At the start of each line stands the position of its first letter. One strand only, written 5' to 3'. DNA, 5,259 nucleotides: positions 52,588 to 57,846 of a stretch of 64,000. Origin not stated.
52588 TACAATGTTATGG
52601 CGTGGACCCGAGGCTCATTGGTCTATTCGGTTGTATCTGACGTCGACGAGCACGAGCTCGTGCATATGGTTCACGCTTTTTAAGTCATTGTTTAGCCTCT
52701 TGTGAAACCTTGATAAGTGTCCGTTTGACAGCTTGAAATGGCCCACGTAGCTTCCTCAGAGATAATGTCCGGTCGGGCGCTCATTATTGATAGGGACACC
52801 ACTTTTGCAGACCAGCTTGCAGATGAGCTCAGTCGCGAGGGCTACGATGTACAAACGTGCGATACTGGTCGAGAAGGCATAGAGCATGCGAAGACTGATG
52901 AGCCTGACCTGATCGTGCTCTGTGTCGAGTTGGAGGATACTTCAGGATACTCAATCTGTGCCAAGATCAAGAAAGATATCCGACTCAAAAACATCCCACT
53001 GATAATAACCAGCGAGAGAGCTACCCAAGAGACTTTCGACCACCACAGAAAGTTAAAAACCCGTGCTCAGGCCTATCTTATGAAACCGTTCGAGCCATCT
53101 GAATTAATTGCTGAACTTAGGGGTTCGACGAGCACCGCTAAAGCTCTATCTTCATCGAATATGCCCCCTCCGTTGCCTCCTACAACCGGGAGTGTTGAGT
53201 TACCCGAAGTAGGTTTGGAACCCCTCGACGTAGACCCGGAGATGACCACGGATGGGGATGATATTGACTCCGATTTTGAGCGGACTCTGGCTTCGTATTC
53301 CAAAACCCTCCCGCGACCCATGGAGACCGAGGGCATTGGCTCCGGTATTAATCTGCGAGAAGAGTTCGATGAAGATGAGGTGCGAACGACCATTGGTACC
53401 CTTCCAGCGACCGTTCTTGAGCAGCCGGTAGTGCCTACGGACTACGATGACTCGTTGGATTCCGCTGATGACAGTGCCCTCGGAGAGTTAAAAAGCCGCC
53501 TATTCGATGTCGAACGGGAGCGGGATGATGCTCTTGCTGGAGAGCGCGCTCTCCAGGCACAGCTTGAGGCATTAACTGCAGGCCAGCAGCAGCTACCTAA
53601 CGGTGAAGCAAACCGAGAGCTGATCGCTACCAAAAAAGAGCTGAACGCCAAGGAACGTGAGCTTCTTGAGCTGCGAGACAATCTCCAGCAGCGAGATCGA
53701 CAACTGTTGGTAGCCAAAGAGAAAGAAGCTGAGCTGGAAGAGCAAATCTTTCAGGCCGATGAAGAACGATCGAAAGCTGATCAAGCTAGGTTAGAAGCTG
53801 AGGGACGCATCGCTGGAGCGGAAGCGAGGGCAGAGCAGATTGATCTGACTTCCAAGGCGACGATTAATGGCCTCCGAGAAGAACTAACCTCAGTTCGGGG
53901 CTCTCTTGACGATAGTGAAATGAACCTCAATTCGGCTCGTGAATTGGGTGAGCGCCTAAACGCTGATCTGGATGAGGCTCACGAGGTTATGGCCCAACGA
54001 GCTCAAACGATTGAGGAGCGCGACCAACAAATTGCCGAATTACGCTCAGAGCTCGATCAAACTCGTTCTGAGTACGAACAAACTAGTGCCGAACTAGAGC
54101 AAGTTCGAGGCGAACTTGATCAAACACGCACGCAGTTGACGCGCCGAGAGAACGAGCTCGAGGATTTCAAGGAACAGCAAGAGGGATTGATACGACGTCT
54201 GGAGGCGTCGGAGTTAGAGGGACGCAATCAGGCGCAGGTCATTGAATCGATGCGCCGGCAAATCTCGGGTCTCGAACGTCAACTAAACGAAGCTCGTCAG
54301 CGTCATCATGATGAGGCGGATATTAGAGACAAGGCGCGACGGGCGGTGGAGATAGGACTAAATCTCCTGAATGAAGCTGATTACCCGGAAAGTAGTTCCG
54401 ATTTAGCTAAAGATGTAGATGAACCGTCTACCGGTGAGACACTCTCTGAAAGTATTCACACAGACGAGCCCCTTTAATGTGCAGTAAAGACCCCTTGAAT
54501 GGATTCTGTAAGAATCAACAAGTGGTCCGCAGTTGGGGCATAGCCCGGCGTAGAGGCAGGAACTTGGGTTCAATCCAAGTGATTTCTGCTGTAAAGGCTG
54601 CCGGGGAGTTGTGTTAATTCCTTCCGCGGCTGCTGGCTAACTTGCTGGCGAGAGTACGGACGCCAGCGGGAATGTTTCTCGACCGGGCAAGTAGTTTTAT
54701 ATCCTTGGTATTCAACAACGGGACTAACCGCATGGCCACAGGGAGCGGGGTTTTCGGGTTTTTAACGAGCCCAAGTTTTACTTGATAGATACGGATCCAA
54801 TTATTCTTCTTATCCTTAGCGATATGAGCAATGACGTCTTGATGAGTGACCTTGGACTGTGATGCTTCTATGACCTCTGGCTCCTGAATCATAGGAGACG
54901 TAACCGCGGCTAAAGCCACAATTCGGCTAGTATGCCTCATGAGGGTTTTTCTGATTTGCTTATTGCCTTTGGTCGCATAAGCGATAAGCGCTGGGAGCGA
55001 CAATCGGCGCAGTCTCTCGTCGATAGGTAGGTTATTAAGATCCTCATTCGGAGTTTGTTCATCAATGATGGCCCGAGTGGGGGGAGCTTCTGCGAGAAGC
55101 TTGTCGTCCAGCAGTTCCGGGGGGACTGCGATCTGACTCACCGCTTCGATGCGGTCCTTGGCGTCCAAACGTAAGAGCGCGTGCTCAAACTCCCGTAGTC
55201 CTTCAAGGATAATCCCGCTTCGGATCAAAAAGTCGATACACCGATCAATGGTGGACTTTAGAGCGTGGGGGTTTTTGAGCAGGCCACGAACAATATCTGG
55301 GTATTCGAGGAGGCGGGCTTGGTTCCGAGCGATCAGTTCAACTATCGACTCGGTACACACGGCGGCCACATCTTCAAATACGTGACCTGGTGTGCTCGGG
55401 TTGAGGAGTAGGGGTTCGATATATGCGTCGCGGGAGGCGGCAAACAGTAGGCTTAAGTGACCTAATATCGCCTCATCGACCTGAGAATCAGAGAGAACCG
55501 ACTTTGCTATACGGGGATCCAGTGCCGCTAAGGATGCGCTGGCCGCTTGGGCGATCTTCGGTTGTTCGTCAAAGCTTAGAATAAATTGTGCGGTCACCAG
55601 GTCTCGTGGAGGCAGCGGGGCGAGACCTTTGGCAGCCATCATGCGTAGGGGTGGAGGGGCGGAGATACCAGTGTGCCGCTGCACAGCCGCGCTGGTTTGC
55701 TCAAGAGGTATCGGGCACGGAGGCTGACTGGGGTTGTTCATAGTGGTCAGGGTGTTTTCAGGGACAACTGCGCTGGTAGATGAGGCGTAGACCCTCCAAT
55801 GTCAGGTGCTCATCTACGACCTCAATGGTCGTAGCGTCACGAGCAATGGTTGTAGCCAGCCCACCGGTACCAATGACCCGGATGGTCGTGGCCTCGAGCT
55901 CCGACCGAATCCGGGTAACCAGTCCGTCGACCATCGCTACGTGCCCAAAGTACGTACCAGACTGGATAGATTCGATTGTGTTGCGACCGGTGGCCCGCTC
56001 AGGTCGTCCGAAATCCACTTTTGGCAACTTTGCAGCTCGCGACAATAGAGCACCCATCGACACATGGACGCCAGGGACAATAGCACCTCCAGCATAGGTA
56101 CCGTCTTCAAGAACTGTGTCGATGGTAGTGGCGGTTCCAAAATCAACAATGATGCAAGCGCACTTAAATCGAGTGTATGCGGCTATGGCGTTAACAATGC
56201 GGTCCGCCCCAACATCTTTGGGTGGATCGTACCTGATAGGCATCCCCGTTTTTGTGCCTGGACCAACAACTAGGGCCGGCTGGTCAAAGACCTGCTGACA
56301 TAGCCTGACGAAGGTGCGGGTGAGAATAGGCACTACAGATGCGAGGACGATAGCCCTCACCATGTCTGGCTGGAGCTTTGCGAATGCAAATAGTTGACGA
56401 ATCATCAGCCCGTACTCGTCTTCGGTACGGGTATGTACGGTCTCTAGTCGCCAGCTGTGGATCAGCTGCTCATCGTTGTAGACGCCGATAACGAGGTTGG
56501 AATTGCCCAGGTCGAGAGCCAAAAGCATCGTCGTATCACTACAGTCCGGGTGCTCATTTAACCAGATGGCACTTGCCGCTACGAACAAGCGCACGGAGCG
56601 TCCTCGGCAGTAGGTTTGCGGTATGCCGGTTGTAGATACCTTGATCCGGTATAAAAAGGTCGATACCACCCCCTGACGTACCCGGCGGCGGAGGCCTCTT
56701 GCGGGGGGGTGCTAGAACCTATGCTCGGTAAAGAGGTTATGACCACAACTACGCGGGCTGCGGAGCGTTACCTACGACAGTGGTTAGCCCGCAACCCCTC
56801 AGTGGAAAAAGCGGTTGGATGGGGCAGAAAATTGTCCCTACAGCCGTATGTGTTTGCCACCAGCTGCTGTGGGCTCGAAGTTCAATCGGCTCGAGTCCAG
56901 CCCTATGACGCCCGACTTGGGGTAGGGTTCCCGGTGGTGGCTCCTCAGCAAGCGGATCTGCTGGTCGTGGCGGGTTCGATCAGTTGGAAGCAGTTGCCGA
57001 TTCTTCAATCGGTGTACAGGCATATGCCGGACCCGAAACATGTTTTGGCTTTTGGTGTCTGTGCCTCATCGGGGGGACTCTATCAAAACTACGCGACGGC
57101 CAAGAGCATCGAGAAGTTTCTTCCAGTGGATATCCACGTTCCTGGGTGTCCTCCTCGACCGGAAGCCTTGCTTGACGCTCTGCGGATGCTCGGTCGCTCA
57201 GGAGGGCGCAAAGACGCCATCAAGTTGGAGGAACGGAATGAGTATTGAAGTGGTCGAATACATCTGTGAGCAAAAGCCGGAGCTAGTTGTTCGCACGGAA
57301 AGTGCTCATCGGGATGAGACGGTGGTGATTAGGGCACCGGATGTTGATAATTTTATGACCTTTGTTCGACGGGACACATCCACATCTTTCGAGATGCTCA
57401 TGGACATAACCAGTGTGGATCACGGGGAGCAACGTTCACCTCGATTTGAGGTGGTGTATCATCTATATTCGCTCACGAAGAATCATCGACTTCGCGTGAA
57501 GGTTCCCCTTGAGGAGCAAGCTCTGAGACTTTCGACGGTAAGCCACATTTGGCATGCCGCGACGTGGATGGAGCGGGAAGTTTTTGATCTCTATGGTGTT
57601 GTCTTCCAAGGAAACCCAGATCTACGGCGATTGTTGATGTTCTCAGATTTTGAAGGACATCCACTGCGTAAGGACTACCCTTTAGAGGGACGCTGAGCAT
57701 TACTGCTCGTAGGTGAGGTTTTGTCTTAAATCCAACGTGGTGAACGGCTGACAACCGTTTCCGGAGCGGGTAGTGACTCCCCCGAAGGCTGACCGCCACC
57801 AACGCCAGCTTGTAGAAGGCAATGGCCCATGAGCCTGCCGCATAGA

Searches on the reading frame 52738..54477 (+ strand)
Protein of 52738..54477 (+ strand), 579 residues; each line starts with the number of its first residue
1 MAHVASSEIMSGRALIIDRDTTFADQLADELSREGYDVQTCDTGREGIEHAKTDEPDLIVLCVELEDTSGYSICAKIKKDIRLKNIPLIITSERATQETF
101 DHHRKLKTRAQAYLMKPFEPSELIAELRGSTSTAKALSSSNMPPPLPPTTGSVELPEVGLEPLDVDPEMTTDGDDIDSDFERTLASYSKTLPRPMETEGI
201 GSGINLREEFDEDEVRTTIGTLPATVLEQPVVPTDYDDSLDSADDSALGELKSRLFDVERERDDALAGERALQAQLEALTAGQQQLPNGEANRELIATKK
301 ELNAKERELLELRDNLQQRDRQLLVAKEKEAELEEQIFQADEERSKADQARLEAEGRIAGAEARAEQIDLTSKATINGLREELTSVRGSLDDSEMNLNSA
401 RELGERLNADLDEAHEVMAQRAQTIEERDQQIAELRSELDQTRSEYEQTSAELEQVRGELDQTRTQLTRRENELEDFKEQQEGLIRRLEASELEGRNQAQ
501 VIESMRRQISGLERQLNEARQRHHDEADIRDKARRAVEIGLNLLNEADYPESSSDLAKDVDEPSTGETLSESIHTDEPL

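Call 12: search_protein_families(library=ncbifam, proteins=[window:52738-54477:+])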
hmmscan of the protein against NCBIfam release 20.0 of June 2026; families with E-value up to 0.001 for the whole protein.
window:52738-54477:+ (579 aa): 61 families (the best 25 are shown)
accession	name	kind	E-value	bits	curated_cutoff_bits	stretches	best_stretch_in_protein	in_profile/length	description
NF008296.0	PRK11083.1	equivalog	1.5e-17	63.8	273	1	13-132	5-119/228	two-component system response regulator CreB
TIGR02154.1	PhoB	equivalog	2.3e-17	63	296.2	1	11-130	2-119/226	phosphate regulon transcriptional regulator PhoB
NF040689.1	MtrAB_MtrA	equivalog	4.5e-17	62.1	300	1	15-131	2-113/219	MtrAB system response regulator MtrA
NF045944.1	ResRegRpaBCyano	equivalog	2e-15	56.8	330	1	15-128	1-109/229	response regulator transcription factor RpaB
NF007135.0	PRK09581.1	equivalog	2.8e-14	52.8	474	1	10-129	1-118/457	PleD family two-component system response regulator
TIGR01387.1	cztR_silR_copR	subfamily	3.5e-14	53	279.2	1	15-138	2-121/218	heavy metal response regulator transcription factor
NF040534.1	resp_reg_YycF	equivalog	4.2e-14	52.4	340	1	14-130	3-114/231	response regulator YycF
NF045717.1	DVU0259_DivK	exception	5e-14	52.5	160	1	10-127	1-112/117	DVU0259 family response regulator domain-containing protein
NF033120.0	vanR_FM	exception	7.9e-14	51.9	460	1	15-128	7-115/231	vancomycin resistance response regulator transcription factor, VanR-F/VanR-M family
NF041733.1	resp_reg_CseB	equivalog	1.3e-13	50.8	350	1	15-135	4-119/228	two-component system response regulator CseB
NF053854.1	RespRegPhoBBctds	equivalog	1.5e-13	50.6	270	1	15-128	2-112/225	two-component system response regulator PhoB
NF045991.1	RespRegCtrARhodob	equivalog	1.7e-13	50.9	350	1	13-141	2-126/224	response regulator transcription factor CtrA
NF033117.2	vanR_ACDEGLN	exception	2.2e-13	50.3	350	1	15-129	2-111/226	VanR-ABDEGLN family response regulator transcription factor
NF041866.1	EpsW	equivalog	9.4e-13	47.9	200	1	15-126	9-120/131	exopolysaccharide biosynthesis response regulator EpsW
NF007982.1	PRK10710.1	equivalog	2.5e-11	43.6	380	1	11-128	7-119/235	envelope stress response regulator BaeR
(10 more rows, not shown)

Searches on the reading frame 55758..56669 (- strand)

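Call 53: search_protein_families(library=pfam, max_evalue=0.00001, proteins=[window:55758-56669:-])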
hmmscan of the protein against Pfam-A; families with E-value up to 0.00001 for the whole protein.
window:55758-56669:- (303 aa): 1 family
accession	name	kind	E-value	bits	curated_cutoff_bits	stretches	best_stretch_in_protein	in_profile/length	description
PF03309.20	Pan_kinase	-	1.7e-70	237.5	24.7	1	49-253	1-205/205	Type III pantothenate kinase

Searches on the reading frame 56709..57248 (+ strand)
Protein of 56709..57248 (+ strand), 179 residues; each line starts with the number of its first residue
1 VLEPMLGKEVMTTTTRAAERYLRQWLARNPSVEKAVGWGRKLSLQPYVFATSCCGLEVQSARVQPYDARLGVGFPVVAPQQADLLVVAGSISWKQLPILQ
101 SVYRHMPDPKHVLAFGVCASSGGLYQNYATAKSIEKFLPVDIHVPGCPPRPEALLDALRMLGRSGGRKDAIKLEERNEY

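Call 53: search_protein_families(library=pfam, max_evalue=0.00001, proteins=[window:56709-57248:+])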
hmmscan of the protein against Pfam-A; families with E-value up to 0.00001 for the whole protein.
window:56709-57248:+ (179 aa): 1 family
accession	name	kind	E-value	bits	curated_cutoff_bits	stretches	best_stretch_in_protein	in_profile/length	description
PF01058.29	Oxidored_q6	-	4.3e-23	81.9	27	1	54-160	4-127/128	NADH ubiquinone oxidoreductase, 20 Kd subunit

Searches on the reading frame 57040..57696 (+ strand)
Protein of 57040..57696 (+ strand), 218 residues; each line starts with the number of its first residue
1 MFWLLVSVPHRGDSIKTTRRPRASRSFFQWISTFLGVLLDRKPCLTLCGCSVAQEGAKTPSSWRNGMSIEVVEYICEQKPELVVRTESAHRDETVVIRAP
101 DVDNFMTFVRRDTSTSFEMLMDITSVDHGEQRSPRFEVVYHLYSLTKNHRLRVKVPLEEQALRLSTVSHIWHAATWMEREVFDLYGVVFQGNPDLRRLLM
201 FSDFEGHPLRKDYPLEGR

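Call 53: search_protein_families(library=pfam, max_evalue=0.00001, proteins=[window:57040-57696:+])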
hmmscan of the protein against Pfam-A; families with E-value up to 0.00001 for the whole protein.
window:57040-57696:+ (218 aa): 1 family
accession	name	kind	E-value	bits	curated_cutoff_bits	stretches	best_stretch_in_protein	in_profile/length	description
PF00329.25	Complex1_30kDa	-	3.5e-43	147.6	22.5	1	96-217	2-122/124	Respiratory-chain NADH dehydrogenase, 30 Kd subunit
